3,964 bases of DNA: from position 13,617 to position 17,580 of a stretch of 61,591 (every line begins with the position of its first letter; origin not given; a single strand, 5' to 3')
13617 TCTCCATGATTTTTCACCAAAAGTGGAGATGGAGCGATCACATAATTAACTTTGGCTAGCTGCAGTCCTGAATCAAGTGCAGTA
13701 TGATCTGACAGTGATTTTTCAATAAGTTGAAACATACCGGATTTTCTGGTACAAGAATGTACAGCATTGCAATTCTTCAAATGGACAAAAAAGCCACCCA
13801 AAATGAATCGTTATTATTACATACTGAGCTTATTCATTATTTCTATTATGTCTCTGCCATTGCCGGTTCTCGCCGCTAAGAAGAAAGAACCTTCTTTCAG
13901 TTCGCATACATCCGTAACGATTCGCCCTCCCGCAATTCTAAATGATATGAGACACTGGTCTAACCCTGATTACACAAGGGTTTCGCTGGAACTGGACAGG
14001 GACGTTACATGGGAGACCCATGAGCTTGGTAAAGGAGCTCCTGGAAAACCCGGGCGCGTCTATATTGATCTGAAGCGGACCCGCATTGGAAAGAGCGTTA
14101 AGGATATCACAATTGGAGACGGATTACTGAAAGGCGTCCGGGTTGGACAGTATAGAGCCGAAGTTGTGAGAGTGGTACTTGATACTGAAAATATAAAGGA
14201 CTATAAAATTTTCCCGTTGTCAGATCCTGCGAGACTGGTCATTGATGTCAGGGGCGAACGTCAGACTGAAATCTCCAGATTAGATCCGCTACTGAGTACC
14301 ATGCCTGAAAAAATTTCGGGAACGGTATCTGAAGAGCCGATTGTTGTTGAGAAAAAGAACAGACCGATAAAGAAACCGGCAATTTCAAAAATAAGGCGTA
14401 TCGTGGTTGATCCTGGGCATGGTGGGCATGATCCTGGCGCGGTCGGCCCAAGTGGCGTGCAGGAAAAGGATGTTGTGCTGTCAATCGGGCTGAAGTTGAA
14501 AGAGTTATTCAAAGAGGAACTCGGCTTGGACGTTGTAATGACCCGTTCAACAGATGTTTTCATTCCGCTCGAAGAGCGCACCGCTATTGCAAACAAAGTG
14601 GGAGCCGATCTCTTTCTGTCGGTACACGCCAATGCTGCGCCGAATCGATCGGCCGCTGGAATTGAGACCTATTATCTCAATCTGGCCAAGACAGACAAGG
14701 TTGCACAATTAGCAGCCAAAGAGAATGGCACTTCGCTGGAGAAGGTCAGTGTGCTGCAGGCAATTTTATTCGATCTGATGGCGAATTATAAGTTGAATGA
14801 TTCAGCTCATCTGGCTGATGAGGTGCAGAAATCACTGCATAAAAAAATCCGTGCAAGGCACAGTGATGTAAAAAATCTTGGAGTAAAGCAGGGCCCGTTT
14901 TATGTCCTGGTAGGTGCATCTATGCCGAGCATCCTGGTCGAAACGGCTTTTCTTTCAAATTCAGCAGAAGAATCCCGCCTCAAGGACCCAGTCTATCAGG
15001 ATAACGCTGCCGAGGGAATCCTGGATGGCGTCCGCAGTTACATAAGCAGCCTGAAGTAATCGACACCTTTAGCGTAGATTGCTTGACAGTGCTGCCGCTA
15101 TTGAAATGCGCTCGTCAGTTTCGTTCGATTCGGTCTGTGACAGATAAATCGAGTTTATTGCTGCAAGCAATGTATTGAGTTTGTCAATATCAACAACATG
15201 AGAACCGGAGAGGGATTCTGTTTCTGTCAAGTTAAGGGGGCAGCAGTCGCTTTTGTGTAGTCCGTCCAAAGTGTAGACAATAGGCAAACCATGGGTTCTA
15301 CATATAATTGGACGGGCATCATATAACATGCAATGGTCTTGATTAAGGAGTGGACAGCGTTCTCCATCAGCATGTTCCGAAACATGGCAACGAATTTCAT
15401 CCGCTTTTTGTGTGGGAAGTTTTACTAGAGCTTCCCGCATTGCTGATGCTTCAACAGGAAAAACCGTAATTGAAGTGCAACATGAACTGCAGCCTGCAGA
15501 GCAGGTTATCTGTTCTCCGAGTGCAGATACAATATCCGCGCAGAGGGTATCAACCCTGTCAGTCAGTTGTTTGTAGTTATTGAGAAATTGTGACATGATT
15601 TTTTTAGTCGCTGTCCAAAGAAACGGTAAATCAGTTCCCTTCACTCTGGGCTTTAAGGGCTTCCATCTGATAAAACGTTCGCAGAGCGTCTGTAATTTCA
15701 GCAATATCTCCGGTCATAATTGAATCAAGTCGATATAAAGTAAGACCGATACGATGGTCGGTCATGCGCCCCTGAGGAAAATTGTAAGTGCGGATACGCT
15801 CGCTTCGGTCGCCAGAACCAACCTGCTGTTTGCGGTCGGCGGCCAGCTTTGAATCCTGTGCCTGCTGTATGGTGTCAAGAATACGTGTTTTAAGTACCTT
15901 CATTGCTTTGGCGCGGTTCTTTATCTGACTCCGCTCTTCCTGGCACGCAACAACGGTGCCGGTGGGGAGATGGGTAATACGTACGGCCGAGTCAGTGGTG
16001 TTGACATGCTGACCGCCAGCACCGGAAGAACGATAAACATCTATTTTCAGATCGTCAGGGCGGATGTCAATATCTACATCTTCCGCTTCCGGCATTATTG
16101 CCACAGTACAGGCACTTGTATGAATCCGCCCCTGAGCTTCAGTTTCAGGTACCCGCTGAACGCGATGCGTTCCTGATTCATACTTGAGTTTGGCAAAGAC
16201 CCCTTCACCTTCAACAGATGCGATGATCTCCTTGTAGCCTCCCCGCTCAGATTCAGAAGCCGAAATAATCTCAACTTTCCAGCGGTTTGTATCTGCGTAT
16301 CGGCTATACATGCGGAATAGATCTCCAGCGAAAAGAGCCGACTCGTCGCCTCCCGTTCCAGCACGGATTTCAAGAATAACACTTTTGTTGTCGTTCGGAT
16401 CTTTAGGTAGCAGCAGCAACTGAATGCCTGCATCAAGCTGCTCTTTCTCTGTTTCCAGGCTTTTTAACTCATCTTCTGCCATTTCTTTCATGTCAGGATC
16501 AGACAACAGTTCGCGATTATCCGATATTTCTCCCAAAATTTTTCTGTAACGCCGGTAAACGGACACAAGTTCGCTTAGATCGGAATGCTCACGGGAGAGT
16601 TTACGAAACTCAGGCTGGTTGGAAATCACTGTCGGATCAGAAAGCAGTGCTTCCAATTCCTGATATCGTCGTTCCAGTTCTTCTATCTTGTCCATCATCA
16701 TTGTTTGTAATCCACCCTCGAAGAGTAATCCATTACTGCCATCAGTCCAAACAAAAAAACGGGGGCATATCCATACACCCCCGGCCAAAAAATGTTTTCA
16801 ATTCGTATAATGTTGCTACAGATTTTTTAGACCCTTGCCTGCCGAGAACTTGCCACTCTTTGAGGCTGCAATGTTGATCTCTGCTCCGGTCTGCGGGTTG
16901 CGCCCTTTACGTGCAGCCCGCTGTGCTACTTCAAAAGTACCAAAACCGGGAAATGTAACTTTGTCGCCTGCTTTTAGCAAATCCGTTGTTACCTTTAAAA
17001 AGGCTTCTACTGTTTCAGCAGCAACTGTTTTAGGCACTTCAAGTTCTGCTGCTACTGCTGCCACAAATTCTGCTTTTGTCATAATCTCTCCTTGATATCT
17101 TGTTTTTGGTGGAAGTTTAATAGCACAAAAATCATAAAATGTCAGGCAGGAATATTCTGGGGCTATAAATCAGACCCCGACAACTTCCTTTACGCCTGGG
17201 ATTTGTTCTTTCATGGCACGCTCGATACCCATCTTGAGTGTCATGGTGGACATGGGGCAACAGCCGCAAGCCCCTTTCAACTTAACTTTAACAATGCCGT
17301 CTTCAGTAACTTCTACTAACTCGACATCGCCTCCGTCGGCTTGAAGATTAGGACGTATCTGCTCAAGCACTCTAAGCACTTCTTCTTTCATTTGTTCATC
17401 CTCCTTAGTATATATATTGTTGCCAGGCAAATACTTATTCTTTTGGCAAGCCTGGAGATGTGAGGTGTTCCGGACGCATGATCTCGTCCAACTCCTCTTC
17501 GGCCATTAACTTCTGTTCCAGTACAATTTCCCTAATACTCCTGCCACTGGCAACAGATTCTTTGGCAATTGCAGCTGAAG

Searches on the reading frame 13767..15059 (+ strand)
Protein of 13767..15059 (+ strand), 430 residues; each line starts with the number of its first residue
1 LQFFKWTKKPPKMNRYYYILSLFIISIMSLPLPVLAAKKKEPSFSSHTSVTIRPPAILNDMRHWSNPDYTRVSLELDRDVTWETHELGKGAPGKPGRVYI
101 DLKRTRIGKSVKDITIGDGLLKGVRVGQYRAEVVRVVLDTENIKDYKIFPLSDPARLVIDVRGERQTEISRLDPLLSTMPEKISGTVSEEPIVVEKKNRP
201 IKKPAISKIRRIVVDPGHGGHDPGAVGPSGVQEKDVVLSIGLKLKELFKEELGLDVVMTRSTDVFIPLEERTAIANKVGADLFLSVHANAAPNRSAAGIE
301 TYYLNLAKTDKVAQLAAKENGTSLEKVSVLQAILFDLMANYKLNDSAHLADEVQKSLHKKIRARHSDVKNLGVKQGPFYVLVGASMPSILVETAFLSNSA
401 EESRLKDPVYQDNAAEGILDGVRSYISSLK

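Call 22: search_protein_families(library=pfam, proteins=[window:13767-15059:+], max_evalue=0.00001)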
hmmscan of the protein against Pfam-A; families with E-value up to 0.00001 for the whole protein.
window:13767-15059:+ (430 aa): 2 families
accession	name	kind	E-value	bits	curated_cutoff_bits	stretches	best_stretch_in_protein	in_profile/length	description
PF01520.23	Amidase_3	-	2.2e-53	181.3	27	1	212-423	1-173/174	N-acetylmuramoyl-L-alanine amidase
PF11741.13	AMIN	-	1.3e-09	38.5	20.5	1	61-160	2-100/101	AMIN domain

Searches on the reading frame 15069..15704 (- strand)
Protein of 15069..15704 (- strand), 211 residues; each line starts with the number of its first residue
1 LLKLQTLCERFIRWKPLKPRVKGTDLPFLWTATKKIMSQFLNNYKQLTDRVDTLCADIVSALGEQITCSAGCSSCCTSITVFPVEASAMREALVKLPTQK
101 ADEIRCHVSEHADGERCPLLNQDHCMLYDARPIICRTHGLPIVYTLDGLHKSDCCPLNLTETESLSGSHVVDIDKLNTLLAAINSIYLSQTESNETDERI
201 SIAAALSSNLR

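Call 81: search_protein_families(library=pfam, proteins=[window:15069-15704:-], max_evalue=0.0001)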
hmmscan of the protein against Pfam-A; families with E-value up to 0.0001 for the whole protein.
window:15069-15704:- (211 aa): 1 family
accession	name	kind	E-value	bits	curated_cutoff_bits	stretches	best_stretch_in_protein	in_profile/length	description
PF03692.20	CxxCxxCC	-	2.4e-06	28.6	23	1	68-138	2-69/85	Putative zinc- or iron-chelating domain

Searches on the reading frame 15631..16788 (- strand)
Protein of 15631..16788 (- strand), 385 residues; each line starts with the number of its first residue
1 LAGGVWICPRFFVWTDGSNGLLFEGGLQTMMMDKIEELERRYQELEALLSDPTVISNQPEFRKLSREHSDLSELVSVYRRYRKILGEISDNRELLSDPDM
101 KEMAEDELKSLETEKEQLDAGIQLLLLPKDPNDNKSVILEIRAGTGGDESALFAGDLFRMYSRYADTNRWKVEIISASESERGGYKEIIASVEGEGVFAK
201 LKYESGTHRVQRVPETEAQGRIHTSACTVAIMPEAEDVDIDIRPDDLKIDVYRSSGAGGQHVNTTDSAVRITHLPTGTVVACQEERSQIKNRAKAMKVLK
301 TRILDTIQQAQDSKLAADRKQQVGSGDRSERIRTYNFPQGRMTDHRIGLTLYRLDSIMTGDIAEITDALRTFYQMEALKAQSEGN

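Call 81: search_protein_families(library=pfam, proteins=[window:15631-16788:-], max_evalue=0.0001)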
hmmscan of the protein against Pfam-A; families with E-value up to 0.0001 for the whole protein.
window:15631-16788:- (385 aa): 3 families
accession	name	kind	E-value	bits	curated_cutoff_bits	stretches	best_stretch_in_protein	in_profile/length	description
PF03462.23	PCRF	-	1.9e-77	259.9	24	1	38-229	1-194/194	PCRF domain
PF00472.26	RF-1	-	1.7e-44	150.9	35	1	237-346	2-116/116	RF-1 domain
PF16326.10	ABC_tran_CTD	-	3.2e-07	30.9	32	1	33-73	15-55/69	ABC transporter C-terminal domain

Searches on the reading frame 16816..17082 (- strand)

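Call 81: search_protein_families(library=pfam, proteins=[window:16816-17082:-], max_evalue=0.0001)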
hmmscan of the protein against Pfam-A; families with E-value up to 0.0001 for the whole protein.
window:16816-17082:- (88 aa): 1 family
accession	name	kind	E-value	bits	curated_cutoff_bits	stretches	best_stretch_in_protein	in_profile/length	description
PF00216.26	Bac_DNA_binding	-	8.9e-30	103.2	22.4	1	1-87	1-87/90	Bacterial DNA-binding protein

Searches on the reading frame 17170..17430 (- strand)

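Call 81: search_protein_families(library=pfam, proteins=[window:17170-17430:-], max_evalue=0.0001)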
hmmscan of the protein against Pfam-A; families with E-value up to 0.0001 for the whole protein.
window:17170-17430:- (86 aa): 1 family
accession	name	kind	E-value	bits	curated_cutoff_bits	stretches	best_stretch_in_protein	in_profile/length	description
PF01106.22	NifU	-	3.8e-29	101.1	27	1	20-84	3-67/67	NifU-like domain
